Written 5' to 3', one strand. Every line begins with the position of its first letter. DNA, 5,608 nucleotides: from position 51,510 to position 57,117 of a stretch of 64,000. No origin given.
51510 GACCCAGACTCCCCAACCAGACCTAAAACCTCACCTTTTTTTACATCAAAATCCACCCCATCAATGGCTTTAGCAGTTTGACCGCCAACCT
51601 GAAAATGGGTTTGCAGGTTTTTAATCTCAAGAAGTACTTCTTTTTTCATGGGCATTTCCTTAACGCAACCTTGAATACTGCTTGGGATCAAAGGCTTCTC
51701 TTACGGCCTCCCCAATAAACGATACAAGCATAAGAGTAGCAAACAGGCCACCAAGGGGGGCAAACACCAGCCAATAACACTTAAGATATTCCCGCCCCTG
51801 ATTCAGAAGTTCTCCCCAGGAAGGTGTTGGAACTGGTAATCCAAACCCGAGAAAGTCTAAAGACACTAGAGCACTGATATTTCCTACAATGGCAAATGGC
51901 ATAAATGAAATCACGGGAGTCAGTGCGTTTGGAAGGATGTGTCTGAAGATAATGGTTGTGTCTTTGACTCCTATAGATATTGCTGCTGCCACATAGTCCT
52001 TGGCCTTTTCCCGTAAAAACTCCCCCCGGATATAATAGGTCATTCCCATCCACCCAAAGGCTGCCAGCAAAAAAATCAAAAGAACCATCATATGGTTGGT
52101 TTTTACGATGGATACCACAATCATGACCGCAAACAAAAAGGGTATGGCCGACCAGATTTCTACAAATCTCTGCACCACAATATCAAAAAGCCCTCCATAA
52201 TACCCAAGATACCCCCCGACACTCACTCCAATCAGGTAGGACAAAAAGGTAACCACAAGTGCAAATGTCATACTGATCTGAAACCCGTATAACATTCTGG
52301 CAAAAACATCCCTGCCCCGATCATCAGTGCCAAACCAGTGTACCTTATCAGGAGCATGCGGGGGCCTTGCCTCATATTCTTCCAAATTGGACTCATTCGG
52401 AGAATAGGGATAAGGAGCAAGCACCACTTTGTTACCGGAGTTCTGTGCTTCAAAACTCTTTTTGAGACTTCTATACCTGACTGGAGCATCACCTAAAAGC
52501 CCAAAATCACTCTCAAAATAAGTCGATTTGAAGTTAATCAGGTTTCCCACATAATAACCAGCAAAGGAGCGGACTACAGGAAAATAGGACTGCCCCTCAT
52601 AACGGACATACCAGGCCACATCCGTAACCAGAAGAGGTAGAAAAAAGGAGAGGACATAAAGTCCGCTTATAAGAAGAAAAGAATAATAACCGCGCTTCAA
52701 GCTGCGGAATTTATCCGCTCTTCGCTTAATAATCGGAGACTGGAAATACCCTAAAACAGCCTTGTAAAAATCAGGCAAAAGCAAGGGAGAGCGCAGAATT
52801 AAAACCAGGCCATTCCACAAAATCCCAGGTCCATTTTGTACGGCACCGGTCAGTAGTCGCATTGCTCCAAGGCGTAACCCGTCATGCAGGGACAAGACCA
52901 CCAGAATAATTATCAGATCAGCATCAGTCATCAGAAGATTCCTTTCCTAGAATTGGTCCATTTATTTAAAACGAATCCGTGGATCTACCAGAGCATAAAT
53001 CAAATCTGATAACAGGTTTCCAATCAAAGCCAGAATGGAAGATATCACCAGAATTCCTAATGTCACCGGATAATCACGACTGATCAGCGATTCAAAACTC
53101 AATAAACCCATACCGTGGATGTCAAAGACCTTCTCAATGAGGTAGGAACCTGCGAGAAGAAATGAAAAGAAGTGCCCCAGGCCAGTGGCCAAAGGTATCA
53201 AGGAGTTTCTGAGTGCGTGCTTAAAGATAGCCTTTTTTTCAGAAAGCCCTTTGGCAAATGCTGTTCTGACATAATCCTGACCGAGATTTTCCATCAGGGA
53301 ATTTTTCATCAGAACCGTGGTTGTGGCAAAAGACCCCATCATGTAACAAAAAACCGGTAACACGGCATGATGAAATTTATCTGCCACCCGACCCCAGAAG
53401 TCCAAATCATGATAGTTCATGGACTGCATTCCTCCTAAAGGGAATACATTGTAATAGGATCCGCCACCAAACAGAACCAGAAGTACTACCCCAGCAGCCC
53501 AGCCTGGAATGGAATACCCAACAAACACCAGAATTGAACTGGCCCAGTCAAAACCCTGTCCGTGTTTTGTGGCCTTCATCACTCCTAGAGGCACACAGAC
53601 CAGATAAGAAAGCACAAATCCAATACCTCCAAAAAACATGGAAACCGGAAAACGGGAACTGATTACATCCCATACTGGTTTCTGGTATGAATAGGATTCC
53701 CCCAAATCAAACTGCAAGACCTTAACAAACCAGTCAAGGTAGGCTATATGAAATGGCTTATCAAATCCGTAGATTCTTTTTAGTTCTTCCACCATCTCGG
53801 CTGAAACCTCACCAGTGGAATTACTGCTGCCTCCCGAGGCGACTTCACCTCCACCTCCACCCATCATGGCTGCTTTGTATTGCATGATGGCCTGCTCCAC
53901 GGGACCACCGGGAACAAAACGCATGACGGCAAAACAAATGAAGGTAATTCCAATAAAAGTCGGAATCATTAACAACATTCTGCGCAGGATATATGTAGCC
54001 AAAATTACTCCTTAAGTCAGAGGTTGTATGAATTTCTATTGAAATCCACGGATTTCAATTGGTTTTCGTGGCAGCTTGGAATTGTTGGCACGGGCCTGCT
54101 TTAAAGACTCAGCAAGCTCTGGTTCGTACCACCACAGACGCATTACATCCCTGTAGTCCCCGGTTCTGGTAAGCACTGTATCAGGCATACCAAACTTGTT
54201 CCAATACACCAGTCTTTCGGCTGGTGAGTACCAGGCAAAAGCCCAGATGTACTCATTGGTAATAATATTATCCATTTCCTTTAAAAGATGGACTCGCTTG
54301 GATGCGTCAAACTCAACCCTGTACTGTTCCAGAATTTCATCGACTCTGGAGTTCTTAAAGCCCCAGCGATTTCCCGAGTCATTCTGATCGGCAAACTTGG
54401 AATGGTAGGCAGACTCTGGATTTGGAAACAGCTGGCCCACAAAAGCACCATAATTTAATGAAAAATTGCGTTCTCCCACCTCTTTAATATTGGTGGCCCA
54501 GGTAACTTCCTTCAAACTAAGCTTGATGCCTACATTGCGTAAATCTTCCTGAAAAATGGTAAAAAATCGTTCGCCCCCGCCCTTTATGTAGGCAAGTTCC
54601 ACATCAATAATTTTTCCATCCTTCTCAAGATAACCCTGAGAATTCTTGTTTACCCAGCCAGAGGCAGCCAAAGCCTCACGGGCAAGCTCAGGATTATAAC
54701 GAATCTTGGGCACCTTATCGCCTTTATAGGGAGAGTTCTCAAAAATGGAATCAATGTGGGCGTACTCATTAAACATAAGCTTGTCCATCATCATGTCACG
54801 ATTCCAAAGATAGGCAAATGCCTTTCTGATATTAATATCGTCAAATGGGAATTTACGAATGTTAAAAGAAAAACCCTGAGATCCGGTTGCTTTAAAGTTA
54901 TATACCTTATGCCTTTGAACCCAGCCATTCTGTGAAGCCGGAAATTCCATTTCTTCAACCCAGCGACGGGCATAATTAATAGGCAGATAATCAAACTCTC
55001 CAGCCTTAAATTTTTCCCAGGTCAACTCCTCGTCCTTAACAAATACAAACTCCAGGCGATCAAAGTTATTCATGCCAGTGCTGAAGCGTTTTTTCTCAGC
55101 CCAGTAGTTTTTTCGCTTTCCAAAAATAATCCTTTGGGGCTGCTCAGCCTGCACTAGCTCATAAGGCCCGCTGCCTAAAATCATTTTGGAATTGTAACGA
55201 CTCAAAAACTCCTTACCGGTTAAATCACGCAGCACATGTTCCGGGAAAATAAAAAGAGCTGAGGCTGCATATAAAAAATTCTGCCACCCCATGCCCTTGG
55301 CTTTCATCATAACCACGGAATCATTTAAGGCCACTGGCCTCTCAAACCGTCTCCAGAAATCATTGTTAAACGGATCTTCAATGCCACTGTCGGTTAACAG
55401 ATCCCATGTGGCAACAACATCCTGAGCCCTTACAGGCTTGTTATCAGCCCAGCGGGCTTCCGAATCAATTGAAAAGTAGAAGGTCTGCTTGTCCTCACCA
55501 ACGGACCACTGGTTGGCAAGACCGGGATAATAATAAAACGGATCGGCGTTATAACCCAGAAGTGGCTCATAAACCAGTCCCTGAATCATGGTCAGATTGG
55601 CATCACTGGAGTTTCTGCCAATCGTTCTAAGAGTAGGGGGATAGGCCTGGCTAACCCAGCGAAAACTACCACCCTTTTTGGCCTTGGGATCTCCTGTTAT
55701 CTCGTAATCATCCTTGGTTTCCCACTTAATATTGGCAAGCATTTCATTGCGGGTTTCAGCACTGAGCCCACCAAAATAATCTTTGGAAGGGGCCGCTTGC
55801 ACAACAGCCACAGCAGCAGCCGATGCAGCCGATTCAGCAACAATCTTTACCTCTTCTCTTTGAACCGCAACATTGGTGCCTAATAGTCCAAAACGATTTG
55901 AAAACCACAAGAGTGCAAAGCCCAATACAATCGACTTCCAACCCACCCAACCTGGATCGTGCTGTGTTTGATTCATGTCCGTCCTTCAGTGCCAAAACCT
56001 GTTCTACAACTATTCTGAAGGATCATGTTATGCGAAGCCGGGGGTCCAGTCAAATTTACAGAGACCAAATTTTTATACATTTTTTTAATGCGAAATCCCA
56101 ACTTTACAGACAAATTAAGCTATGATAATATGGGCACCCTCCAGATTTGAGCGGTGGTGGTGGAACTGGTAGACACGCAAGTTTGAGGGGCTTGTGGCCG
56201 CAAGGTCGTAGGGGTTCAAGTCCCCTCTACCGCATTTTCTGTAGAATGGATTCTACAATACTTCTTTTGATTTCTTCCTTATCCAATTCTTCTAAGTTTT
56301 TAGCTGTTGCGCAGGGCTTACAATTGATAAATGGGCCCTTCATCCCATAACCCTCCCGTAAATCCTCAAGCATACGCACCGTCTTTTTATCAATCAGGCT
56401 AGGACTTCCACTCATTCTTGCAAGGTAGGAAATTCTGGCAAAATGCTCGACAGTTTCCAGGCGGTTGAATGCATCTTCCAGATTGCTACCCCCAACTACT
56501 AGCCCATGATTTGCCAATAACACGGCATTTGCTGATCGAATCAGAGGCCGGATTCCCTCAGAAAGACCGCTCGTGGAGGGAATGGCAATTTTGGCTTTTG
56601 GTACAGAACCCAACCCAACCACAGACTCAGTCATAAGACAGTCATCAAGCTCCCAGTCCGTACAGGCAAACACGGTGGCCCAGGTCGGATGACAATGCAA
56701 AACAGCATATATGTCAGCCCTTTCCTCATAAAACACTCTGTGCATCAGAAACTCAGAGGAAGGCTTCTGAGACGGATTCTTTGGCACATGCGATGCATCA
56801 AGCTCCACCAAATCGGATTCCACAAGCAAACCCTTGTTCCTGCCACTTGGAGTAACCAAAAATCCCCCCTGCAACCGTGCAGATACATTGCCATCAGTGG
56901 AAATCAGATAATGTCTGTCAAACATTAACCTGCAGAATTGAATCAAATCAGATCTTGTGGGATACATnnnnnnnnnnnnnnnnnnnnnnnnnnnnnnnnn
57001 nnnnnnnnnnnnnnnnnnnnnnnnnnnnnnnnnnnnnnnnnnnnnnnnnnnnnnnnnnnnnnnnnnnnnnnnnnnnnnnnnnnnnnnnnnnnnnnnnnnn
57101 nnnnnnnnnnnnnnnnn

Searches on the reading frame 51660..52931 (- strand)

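Call 19: search_protein_families(library=pfam, proteins=[window:51660-52931:-], max_evalue=0.001)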
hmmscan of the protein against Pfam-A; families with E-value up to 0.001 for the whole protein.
window:51660-52931:- (423 aa): 1 family
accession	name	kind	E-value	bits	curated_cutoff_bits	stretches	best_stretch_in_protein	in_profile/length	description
PF00528.27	BPD_transp_1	-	1.4e-28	100.3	26.4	1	235-417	1-181/184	Binding-protein-dependent transport system inner membrane component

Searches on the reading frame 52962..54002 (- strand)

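Call 19: search_protein_families(library=pfam, proteins=[window:52962-54002:-], max_evalue=0.001)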
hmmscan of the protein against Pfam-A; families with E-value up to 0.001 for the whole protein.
window:52962-54002:- (346 aa): 2 families
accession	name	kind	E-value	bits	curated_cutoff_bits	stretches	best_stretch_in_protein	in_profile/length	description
PF00528.27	BPD_transp_1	-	4.8e-33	114.9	26.4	1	137-344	2-183/184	Binding-protein-dependent transport system inner membrane component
PF19300.4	BPD_transp_1_N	-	4.6e-05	24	23.8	0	66-122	43-111/114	Binding-prot-dependent transport system membrane comp, N-term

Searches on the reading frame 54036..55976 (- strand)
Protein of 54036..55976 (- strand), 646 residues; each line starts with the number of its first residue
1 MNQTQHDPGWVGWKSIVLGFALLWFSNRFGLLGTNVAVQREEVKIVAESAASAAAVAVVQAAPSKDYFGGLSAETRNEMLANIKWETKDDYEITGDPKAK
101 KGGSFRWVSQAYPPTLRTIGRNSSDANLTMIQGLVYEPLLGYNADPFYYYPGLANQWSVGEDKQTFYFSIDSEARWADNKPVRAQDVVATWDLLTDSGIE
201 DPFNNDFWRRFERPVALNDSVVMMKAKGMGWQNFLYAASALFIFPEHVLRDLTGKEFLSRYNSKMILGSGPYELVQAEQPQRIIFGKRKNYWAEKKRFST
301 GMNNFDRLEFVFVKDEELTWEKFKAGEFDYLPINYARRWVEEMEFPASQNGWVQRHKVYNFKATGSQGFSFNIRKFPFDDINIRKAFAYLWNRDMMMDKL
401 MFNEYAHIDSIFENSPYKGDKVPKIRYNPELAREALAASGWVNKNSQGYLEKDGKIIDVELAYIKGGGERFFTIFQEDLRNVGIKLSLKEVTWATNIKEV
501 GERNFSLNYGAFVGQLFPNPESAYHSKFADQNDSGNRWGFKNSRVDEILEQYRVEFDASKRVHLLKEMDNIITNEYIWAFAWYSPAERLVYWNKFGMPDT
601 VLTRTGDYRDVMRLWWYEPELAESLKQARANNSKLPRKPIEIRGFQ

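Call 19: search_protein_families(library=pfam, proteins=[window:54036-55976:-], max_evalue=0.001)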
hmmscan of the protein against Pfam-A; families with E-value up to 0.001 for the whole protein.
window:54036-55976:- (646 aa): 1 family
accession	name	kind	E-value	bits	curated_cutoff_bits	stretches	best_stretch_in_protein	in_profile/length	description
PF00496.27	SBP_bac_5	-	5.5e-53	180.8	32.4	1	149-533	2-366/368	Bacterial extracellular solute-binding proteins, family 5 Middle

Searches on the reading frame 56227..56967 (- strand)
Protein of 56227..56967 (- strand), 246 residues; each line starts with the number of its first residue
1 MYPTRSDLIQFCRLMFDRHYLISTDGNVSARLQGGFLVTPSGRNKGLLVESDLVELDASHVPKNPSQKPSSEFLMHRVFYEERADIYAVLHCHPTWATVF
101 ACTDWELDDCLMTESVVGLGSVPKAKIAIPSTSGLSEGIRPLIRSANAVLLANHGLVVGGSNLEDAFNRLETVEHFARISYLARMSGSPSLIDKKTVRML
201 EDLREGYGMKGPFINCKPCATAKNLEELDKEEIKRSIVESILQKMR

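Call 19: search_protein_families(library=pfam, proteins=[window:56227-56967:-], max_evalue=0.001)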
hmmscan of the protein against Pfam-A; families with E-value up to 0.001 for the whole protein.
window:56227-56967:- (246 aa): 1 family
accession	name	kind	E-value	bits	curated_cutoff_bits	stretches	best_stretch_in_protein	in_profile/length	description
PF00596.27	Aldolase_II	-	2e-41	142.3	22.2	1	7-180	2-182/183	Class II Aldolase and Adducin N-terminal domain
